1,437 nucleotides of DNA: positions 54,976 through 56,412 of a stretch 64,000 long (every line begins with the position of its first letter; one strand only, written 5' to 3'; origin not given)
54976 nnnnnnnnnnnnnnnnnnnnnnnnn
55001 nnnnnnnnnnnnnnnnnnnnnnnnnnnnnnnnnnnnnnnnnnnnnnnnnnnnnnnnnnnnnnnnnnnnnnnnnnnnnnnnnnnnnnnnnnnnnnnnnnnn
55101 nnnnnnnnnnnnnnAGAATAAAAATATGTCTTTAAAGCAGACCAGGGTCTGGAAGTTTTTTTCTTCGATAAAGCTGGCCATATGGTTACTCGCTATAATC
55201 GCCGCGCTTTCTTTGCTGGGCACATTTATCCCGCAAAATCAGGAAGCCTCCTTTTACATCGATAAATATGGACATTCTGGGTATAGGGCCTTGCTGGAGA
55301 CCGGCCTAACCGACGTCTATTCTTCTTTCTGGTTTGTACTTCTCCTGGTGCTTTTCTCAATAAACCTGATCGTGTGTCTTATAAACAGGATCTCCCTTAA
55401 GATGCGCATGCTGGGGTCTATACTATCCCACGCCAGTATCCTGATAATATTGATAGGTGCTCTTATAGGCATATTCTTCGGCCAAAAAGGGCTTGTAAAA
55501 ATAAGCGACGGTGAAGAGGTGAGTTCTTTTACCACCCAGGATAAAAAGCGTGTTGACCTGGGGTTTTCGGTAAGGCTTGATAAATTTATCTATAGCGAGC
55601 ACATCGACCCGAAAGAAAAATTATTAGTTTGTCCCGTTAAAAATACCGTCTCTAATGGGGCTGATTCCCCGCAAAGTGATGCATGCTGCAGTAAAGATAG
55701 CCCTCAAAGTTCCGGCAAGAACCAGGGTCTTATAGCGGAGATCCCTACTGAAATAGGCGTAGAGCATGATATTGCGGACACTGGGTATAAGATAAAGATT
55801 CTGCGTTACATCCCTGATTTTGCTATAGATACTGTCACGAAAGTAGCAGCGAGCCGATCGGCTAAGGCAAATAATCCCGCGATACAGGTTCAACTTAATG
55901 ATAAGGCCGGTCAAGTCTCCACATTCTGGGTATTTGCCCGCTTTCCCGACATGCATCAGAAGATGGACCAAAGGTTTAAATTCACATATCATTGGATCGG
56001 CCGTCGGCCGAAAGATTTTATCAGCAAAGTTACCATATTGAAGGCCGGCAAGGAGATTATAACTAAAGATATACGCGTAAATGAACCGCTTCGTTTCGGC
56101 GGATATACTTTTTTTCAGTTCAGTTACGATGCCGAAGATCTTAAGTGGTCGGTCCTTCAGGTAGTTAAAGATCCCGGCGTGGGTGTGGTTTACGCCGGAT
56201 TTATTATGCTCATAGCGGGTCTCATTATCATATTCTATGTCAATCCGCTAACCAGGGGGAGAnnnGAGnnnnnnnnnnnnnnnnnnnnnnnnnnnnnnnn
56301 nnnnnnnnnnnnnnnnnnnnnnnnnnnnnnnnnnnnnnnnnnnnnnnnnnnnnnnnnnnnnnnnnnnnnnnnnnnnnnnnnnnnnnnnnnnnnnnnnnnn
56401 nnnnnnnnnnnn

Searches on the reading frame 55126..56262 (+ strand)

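Call 94: search_protein_families(library=pfam, proteins=[window:55126-56262:+], max_evalue=0.00001)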
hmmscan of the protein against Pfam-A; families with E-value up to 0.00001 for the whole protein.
window:55126-56262:+ (379 aa): 1 family
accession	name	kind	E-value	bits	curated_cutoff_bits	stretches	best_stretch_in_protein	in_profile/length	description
PF05140.19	ResB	-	8e-50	170.5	24.6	4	16-89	2-78/486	ResB-like family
